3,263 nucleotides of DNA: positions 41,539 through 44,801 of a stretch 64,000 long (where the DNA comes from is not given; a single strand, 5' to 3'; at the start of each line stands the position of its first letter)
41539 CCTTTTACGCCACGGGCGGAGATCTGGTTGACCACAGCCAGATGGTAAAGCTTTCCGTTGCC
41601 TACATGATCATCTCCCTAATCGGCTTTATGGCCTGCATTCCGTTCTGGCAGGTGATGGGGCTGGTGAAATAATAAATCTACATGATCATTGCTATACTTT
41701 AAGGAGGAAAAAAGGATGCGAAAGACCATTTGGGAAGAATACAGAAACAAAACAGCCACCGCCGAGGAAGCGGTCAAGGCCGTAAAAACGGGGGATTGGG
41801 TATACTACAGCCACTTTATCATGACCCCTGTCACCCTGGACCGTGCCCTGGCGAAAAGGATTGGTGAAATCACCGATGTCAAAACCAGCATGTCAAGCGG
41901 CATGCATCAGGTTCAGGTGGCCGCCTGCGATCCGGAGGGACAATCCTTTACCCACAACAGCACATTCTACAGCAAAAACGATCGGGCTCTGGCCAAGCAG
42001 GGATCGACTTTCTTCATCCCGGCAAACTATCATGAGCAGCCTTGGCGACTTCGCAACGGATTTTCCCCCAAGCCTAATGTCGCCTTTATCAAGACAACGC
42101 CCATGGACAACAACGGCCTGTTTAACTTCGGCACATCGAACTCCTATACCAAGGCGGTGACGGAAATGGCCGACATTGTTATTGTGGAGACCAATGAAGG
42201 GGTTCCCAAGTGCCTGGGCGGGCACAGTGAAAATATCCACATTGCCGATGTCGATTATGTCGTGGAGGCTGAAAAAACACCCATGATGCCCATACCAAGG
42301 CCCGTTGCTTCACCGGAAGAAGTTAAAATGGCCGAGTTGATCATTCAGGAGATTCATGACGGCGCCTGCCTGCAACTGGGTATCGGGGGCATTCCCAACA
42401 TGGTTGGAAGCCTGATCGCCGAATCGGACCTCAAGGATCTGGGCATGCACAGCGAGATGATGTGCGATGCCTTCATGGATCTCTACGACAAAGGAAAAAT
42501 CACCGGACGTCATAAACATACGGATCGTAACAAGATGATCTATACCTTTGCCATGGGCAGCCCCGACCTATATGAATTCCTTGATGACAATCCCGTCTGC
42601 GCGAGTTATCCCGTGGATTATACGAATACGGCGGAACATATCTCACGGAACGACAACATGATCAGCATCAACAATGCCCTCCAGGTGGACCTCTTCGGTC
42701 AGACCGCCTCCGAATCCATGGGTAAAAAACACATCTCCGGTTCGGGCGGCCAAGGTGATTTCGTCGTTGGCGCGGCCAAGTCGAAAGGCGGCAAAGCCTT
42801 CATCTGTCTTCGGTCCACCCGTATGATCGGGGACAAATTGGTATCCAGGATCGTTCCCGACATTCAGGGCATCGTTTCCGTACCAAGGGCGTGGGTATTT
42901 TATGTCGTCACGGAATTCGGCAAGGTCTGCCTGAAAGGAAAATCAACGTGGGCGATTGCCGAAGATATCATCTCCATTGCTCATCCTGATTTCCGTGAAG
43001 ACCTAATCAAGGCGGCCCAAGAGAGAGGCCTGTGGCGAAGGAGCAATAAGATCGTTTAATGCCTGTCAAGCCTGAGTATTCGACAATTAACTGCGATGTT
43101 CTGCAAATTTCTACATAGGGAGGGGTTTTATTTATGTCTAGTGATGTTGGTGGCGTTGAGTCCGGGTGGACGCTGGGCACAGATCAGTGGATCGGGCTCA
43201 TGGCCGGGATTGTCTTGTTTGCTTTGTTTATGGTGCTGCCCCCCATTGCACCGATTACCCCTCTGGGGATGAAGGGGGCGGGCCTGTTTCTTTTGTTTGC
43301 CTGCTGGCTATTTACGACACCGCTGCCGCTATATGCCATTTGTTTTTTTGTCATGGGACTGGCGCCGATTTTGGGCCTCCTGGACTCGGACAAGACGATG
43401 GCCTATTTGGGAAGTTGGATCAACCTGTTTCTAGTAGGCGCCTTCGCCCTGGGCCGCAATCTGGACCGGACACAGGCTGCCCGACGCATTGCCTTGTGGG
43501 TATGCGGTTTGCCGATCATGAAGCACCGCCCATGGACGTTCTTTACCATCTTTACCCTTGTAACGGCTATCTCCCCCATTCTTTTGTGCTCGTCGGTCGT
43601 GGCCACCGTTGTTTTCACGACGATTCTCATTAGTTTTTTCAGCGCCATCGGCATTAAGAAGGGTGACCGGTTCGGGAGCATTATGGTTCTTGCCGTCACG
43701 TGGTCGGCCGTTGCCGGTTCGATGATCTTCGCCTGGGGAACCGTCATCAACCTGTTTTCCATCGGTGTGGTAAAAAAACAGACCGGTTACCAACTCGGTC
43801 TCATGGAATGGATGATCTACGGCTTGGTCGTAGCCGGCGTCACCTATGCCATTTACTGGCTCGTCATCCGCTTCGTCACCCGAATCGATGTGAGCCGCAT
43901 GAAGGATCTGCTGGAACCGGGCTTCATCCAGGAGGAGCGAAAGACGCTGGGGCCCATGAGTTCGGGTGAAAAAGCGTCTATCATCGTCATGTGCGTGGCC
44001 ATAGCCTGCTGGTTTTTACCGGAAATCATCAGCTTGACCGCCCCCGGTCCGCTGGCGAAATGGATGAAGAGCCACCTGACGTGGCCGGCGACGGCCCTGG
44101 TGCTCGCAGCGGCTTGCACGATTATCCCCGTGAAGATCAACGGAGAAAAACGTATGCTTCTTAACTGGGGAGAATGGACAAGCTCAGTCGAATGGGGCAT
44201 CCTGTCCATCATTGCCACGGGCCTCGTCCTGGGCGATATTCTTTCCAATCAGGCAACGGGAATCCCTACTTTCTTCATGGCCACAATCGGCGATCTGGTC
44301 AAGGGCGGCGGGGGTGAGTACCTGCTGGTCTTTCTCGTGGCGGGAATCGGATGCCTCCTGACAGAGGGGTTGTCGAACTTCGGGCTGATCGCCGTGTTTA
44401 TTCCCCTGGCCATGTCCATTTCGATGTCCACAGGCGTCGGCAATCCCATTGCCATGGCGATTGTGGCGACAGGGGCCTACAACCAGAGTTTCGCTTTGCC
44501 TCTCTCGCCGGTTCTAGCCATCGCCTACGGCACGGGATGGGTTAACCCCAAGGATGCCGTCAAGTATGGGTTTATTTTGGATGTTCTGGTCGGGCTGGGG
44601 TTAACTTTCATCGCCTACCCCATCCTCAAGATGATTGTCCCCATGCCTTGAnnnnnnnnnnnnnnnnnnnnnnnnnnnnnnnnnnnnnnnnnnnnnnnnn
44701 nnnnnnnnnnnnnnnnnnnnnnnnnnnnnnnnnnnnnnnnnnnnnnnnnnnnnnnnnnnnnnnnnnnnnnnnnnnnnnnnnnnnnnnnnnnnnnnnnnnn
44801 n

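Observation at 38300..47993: Unusual plus-strand cluster: two HMGL-like lyases, two SLC13/ArsB-type anion permeases, a CoA-transferase, a condensation-like acyltransferase and a crotonase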

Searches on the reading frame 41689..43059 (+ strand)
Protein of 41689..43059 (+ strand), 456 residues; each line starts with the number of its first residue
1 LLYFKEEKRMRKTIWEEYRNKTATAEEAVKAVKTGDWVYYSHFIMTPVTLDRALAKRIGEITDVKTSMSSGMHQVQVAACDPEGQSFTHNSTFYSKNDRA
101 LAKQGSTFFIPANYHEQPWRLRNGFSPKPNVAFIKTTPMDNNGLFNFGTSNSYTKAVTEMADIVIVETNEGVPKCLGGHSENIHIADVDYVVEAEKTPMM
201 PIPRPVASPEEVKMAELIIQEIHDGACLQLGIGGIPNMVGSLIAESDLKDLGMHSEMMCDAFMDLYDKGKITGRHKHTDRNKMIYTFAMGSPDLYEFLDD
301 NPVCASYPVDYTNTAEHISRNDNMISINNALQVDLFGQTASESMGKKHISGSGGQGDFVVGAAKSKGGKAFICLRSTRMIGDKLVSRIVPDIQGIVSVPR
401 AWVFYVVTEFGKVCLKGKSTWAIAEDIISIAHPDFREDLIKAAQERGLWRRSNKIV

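Call 3: search_protein_families(library=pfam, proteins=[window:41689-43059:+])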
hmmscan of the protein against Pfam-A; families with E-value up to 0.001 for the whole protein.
window:41689-43059:+ (456 aa): 2 families
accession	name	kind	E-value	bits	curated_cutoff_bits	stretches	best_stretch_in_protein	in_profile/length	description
PF13336.12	AcetylCoA_hyd_C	-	9.4e-56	188.4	23.7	1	290-443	1-154/154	Acetyl-CoA hydrolase/transferase C-terminal domain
PF02550.21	AcetylCoA_hydro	-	7.6e-26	91.8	24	1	16-199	3-194/198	Acetyl-CoA hydrolase/transferase N-terminal domain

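Call 4: search_protein_families(library=ncbifam, proteins=[window:41689-43059:+])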
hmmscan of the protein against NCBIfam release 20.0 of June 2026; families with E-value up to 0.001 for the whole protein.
window:41689-43059:+ (456 aa): 5 families
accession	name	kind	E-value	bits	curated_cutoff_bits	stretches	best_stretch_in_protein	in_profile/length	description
TIGR03948.1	butyr_acet_CoA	equivalog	1.7e-151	505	674.8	1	15-454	3-445/445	butyryl-CoA:acetate CoA-transferase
TIGR03458.1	YgfH_subfam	subfamily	2.8e-27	95.5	658.7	2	226-441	253-457/489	succinate CoA transferase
NF053666.1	BtrAceCoATfers1341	equivalog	2.3e-24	86.2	740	2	227-440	253-456/492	butyryl-CoA:acetate CoA transferase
NF053853.1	ScActCoATferScpC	equivalog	7.9e-23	80.9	500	2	226-441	257-461/493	succinyl-CoA:acetate CoA-transferase ScpC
TIGR02428.1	pcaJ_scoB_fam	subfamily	6e-06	25.8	243.55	0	213-256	5-45/207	3-oxoacid CoA-transferase subunit B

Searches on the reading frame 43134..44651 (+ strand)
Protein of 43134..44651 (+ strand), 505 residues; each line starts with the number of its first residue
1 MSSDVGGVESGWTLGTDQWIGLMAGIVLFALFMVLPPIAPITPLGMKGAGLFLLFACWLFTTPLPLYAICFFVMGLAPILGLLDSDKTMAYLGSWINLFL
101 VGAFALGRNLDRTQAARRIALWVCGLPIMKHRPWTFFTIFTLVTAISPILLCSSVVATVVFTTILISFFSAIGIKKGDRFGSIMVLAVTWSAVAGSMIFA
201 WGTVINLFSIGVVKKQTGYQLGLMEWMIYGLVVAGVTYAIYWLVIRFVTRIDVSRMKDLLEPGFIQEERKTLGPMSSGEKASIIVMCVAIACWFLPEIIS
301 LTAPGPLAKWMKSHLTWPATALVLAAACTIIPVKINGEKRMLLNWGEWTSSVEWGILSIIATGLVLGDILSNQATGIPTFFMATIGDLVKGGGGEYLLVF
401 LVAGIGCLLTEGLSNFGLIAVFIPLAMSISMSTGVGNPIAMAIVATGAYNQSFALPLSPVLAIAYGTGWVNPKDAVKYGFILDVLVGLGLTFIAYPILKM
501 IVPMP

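Call 3: search_protein_families(library=pfam, proteins=[window:43134-44651:+])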
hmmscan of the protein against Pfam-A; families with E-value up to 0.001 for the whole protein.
window:43134-44651:+ (505 aa): 2 families
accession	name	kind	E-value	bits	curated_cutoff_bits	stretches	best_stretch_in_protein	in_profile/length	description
PF00939.25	Na_sulph_symp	-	1.3e-25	90.8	27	1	17-485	2-453/472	Sodium:sulfate symporter transmembrane region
PF03600.22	CitMHS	-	1.5e-21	77.3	31.9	1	58-445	3-335/336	Citrate transporter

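Call 4: search_protein_families(library=ncbifam, proteins=[window:43134-44651:+])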
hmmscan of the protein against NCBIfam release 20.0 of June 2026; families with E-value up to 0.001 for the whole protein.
window:43134-44651:+ (505 aa): 1 family
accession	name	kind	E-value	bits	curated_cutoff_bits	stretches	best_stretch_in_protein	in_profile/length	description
TIGR00785.1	dass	subfamily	1.1e-34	119.9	198.6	1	50-486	15-432/444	DASS family sodium-coupled anion symporter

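Call 77: search_dna_similar(query=window:43134-44648:+, collection=plasmids, mode=protein, max_evalue=1e-10, max_rows=10)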
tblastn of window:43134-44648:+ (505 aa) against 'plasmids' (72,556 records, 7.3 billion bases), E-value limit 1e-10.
Records with a match: 30; places in all: 30; records where one place covers at least 80% of the query: 29.
Best place of each record, by identity: <60% 30.
By first word of the organism name: Pseudoalteromonas 12; Paenarthrobacter 3; Corynebacterium 2; Rhodococcus 2; Macrococcoides 2; Halalkalicoccus 1; Limimaricola 1; Dietzia 1; Skermanella 1; Halorubrum 1; and 4 more.
By predicted mobility (MOB-suite, as given by PLSDB): non-mobilizable 20; mobilizable 6; conjugative 4.
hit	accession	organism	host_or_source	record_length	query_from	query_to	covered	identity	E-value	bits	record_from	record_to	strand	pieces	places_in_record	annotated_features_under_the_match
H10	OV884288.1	Corynebacterium diphtheriae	diphtheria Nat. Ref. Center, Institut ...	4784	10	502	98%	25.9%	6e-17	92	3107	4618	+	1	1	record has no annotation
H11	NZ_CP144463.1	Halalkalicoccus sp. FCH27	cell culture,Salt lake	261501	9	485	94%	25.9%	1e-20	103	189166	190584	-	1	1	SLC13 family permease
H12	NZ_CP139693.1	Limimaricola variabilis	Bacterial Culture,hydrothermal vent ...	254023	54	471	83%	29.5%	1e-13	82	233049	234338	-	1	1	SLC13 family permease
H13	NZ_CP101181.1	Paenarthrobacter ureafaciens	mixed culture,soil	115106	21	485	92%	26.3%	2e-21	106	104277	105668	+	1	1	DASS family sodium-coupled anion symporter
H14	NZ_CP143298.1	Dietzia kunjamensis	-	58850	4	485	95%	25.3%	6e-17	92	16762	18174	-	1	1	SLC13 family permease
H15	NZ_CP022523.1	Pseudoalteromonas sp. NC201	pure culture,sea water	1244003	43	493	89%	26.9%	2e-16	90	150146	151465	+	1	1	none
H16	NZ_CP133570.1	Pseudoalteromonas sp. HL-AS1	sediment core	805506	18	497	95%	25.3%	5e-16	89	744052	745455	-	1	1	SLC13 family permease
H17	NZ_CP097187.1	Rhodococcus sp. GA1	cell culture,soil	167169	4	485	95%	25.1%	1e-15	88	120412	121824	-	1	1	SLC13 family permease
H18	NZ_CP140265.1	Rhodococcus fascians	cell culture,garbage dump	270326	13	485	94%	25.4%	7e-16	89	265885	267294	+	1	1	SLC13 family permease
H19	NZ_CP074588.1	Pseudoalteromonas piscicida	mixed culture,water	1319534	47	493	89%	26.8%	4e-16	89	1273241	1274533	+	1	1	none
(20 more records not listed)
